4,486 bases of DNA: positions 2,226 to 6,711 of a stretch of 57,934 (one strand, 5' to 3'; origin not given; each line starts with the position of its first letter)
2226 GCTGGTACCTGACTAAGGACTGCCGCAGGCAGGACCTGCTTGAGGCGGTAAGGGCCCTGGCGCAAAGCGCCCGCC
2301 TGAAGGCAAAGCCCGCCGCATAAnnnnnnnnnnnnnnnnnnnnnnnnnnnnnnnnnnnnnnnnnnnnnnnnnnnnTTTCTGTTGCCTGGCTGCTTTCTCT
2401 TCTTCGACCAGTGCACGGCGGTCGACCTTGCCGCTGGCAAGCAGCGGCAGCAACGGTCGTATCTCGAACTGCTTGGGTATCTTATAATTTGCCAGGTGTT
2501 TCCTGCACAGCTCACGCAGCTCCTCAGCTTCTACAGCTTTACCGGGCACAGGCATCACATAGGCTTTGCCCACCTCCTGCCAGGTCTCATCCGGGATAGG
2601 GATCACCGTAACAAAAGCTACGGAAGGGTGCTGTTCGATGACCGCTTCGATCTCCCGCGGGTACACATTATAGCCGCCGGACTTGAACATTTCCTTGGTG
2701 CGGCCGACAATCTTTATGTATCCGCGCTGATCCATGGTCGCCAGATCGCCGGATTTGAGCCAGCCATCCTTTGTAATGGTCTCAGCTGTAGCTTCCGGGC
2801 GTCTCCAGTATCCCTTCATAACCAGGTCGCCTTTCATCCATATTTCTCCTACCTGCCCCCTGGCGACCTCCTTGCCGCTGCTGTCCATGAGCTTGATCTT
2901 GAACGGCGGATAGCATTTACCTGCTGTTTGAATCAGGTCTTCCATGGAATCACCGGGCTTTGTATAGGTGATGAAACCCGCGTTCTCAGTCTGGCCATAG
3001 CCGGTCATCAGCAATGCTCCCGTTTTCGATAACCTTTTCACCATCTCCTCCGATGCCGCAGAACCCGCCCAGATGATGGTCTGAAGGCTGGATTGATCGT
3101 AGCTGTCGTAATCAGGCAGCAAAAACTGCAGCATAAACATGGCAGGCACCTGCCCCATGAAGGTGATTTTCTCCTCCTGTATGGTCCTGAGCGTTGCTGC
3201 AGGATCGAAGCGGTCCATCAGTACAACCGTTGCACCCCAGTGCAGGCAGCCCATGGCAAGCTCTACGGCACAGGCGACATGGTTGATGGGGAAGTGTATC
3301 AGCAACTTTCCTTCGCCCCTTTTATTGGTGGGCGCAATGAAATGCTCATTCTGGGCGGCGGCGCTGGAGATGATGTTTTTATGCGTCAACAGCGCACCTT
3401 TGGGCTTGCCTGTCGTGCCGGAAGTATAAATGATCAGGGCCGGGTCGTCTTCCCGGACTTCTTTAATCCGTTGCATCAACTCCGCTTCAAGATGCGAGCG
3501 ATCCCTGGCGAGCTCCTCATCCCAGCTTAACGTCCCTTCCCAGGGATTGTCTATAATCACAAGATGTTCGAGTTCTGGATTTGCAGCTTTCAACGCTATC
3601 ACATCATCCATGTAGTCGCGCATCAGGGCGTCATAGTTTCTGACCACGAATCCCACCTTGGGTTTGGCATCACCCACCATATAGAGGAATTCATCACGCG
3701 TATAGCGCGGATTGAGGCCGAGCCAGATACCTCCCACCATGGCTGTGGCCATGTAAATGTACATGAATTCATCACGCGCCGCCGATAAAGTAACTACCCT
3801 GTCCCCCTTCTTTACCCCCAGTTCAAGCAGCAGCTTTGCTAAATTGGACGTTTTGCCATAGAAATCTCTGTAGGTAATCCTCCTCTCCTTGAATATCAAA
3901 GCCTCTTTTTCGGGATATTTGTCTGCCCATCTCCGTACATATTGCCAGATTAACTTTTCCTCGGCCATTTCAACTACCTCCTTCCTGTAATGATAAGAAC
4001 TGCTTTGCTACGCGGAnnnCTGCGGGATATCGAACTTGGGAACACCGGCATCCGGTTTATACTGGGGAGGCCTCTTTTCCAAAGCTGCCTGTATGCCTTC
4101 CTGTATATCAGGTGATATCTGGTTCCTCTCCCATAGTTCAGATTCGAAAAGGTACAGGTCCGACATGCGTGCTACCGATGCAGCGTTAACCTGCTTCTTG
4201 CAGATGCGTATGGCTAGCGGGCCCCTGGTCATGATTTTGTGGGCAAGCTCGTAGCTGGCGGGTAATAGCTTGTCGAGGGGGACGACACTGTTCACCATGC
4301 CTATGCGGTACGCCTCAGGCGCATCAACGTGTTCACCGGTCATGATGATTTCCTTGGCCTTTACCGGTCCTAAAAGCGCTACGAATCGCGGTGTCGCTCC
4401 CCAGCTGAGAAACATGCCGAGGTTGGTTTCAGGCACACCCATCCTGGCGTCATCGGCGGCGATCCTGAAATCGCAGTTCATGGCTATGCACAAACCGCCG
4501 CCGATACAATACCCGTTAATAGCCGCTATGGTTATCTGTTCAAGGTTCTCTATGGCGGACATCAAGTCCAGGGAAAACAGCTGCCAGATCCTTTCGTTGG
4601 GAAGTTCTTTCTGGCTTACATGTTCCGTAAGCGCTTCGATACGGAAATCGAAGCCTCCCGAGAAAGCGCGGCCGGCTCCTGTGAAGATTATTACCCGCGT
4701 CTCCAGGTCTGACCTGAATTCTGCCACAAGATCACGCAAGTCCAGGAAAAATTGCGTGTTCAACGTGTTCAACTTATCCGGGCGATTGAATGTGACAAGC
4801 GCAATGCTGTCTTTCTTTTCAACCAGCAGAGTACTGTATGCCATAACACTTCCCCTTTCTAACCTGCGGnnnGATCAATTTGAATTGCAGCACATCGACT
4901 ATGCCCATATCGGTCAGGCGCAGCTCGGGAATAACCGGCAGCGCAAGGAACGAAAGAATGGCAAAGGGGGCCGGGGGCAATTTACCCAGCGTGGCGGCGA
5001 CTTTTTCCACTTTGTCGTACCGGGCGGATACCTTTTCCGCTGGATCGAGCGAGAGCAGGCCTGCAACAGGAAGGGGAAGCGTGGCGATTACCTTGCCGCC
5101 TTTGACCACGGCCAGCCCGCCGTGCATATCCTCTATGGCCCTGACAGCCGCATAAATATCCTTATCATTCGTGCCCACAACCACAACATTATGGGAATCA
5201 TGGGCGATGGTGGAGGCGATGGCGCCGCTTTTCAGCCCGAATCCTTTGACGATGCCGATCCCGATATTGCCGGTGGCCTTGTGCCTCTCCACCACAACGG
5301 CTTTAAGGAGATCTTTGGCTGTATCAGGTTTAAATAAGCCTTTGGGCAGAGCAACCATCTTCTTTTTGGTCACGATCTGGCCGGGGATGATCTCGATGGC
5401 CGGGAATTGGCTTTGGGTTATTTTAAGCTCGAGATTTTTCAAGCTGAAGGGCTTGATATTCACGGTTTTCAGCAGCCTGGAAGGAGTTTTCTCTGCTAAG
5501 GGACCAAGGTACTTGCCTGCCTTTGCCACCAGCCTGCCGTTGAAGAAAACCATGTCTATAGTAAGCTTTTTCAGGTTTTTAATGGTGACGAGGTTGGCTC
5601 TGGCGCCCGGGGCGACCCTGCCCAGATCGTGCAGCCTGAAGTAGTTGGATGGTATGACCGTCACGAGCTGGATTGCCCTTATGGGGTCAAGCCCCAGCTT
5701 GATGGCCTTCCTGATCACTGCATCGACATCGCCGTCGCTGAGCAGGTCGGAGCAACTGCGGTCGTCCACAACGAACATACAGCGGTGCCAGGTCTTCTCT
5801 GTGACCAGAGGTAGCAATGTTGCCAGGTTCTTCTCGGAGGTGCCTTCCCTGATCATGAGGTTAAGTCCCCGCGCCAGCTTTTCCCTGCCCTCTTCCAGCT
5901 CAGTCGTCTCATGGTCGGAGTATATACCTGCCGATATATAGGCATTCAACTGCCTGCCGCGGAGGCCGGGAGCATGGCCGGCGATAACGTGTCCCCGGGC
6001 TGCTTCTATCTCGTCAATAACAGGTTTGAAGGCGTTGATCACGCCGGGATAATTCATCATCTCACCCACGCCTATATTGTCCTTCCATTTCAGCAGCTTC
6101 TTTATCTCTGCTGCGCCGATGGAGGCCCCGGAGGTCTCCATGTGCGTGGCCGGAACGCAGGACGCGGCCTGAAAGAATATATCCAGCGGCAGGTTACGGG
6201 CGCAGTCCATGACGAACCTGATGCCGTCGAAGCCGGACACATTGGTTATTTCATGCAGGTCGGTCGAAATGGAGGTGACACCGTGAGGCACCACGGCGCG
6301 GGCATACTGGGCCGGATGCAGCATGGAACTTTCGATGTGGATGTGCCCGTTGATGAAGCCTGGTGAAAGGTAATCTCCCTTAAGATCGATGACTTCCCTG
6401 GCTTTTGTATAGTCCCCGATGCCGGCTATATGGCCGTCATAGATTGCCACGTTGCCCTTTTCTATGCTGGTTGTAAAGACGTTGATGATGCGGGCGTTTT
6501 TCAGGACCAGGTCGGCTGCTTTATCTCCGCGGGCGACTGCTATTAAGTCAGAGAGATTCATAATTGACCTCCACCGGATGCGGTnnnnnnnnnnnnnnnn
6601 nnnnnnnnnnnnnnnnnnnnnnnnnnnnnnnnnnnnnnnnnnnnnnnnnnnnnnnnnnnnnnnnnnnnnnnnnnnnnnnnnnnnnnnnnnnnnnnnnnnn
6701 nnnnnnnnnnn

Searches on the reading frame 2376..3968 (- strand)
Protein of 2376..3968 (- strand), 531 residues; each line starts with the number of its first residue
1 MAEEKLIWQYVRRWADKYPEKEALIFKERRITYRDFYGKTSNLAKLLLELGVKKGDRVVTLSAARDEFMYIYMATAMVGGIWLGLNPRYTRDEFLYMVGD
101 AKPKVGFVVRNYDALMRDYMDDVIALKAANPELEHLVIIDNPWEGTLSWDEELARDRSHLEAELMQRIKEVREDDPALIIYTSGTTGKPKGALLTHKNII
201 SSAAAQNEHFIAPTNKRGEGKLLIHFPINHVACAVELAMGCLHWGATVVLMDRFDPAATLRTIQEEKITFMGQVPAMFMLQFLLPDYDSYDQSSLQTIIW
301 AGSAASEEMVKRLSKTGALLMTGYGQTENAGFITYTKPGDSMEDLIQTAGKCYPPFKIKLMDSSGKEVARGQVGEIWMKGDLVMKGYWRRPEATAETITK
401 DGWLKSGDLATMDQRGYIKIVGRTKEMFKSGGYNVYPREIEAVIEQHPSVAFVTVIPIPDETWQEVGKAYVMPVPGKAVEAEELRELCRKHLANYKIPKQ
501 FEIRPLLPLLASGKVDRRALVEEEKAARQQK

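Call 44: search_protein_families(library=ncbifam, proteins=[window:2376-3968:-], max_evalue=0.00001)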
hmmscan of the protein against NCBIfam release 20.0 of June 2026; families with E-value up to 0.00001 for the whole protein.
window:2376-3968:- (531 aa): 105 families (the best 25 are shown)
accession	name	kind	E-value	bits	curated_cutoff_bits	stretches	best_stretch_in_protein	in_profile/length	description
NF004837.0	PRK06187.1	subfamily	4.4e-124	414.6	476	1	5-529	8-527/531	long-chain-fatty-acid--CoA ligase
NF009233.0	PRK12583.1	subfamily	1.2e-120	403.5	832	1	7-522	20-548/558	fatty acid CoA ligase family protein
NF005801.1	PRK07656.1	equivalog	5.8e-110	368.3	657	1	9-519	5-498/500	FadD3 family acyl-CoA ligase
NF006182.0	PRK08316.1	subfamily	1.2e-99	334.2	663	1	4-526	10-519/523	fatty acyl-CoA synthetase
NF005307.0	PRK06839.1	equivalog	2.2e-93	313.6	748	1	10-525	7-494/496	o-succinylbenzoate--CoA ligase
NF005676.0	PRK07470.1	equivalog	1.3e-90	304.6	774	1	9-524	24-529/544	acyl-CoA synthetase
NF052580.1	Str24CoAsynCasG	equivalog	1.3e-90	304.4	750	1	15-520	50-546/548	steroid-24-oyl-CoA synthetase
NF005702.0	PRK07514.1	subfamily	2.5e-89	300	558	1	21-525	19-501/506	malonyl-CoA synthase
NF006181.0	PRK08314.1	subfamily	4.5e-88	295.9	705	1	7-530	26-560/563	long-chain-fatty-acid--CoA ligase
NF002966.0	PRK03640.1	equivalog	3e-86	289.9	556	2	138-525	104-481/483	o-succinylbenzoate--CoA ligase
NF006572.0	PRK09088.1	equivalog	4.9e-85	286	696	2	136-522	103-485/491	acyl-CoA synthetase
NF004114.0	PRK05605.1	equivalog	1.1e-84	284.8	766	1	8-523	37-568/575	long-chain-fatty-acid--CoA ligase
NF052269.1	Staph_lig_FadD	equivalog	1.5e-81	274.2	650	1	11-523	6-492/499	long-chain-fatty-acid--CoA ligase FadD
NF005220.0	PRK06710.1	equivalog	8.7e-81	271.7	1116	2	172-528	204-557/563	long-chain-fatty-acid--CoA ligase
NF005857.1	PRK07786.1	exception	2.4e-80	270.5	733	1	11-518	15-506/513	fatty-acid--CoA ligase FadD5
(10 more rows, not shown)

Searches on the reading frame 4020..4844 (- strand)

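Call 44: search_protein_families(library=ncbifam, proteins=[window:4020-4844:-], max_evalue=0.00001)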
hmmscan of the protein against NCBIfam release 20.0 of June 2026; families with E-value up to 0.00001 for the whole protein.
window:4020-4844:- (275 aa): 71 families (the best 25 are shown)
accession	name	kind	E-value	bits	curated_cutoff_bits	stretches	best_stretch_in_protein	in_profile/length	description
NF004475.0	PRK05809.1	subfamily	9.8e-57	192.4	394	1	1-263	1-258/260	short-chain-enoyl-CoA hydratase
NF051848.1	EnCoAHydtEchA19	equivalog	2.5e-54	184.6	400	1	6-263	2-256/258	enoyl-CoA hydratase EchA19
NF005802.0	PRK07657.1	equivalog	8.4e-52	176.3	363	1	10-263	10-258/260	enoyl-CoA hydratase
NF004781.0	PRK06127.1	subfamily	2e-49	168.6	291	1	4-263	11-267/269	enoyl-CoA hydratase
NF004517.0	PRK05862.1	equivalog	2.7e-49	168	396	1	1-263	1-255/257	enoyl-CoA hydratase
NF004794.0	PRK06142.1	equivalog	7.3e-49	166.8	308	1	2-263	4-271/273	crotonase/enoyl-CoA hydratase family protein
NF005803.0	PRK07658.1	equivalog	2.9e-48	164.5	313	1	5-263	3-255/257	enoyl-CoA hydratase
NF006566.0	PRK09076.1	subfamily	8.1e-48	163.3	286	1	4-263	5-258/260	enoyl-CoA hydratase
NF004796.0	PRK06144.1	subfamily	8.2e-48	163.2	272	1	4-263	8-260/262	enoyl-CoA hydratase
NF004840.0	PRK06190.1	equivalog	3.2e-46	158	253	1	4-242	4-236/260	enoyl-CoA hydratase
NF006699.0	PRK09245.1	subfamily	3.6e-45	154.3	354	1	4-263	3-264/266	crotonase/enoyl-CoA hydratase family protein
NF007239.0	PRK09674.1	equivalog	8e-45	153.3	371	1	3-263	3-255/257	2,3-dehydroadipyl-CoA hydratase PaaF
NF006007.0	PRK08138.1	subfamily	2.7e-44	151.5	355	1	8-263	12-259/261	enoyl-CoA hydratase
NF006008.0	PRK08139.1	equivalog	4.4e-44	151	313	1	4-263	11-264/266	enoyl-CoA hydratase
NF004634.0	PRK05980.1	equivalog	2.7e-43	148.2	375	1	5-263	4-261/263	crotonase/enoyl-CoA hydratase family protein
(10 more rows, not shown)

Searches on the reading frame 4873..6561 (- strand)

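Call 44: search_protein_families(library=ncbifam, proteins=[window:4873-6561:-], max_evalue=0.00001)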
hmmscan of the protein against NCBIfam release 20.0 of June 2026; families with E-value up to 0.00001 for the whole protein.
window:4873-6561:- (563 aa): 29 families (the best 25 are shown)
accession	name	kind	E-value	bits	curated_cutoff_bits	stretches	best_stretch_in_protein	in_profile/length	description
TIGR01178.1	ade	equivalog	1.9e-186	620.8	472.5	1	17-562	1-549/552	adenine deaminase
NF007457.0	PRK10027.1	equivalog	6.2e-139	463.9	768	1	3-562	17-581/588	adenine deaminase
NF011983.0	PRK15446.1-4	equivalog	3.7e-15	55.7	486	1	16-202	3-173/379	alpha-D-ribose 1-methylphosphonate 5-triphosphate diphosphatase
TIGR02318.1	phosphono_phnM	equivalog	3.5e-14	52.5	390.55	2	20-83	2-64/376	phosphonate metabolism protein PhnM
NF011984.0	PRK15446.1-5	equivalog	5.8e-14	51.7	260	1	17-78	3-64/379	alpha-D-ribose 1-methylphosphonate 5-triphosphate diphosphatase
NF011989.0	PRK15446.2-5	equivalog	2.4e-13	49.6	565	1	267-348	298-380/385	alpha-D-ribose 1-methylphosphonate 5-triphosphate diphosphatase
NF006689.0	PRK09237.1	equivalog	1e-12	47.4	371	1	16-97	3-88/383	amidohydrolase/deacetylase family metallohydrolase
TIGR03178.1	allantoinase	equivalog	2.9e-11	42.9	357.85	1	17-77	1-61/441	allantoinase AllB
NF011990.0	PRK15446.2-6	subfamily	1.4e-10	40.5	233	1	269-348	304-385/390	alpha-D-ribose 1-methylphosphonate 5-triphosphate diphosphatase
TIGR03583.1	EF_0837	hypoth_equivalog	2.6e-09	36.6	432.15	0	17-98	2-82/365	amidohydrolase/deacetylase family metallohydrolase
NF004701.0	PRK06038.1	equivalog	2.4e-08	33.1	609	1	14-80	2-70/432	N-ethylammeline chlorohydrolase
NF005960.0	PRK08044.1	equivalog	2.6e-08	33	688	1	16-78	3-64/453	allantoinase AllB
NF006560.0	PRK09061.1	subfamily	3e-08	32.4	340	1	7-80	17-91/517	amidohydrolase family protein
NF004839.0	PRK06189.1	equivalog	6.9e-08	31.5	631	0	16-77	3-64/451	allantoinase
NF051886.1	XaaProDiPepCaul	equivalog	1.1e-07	31.3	500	0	21-115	3-103/398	Xaa-Pro dipeptidase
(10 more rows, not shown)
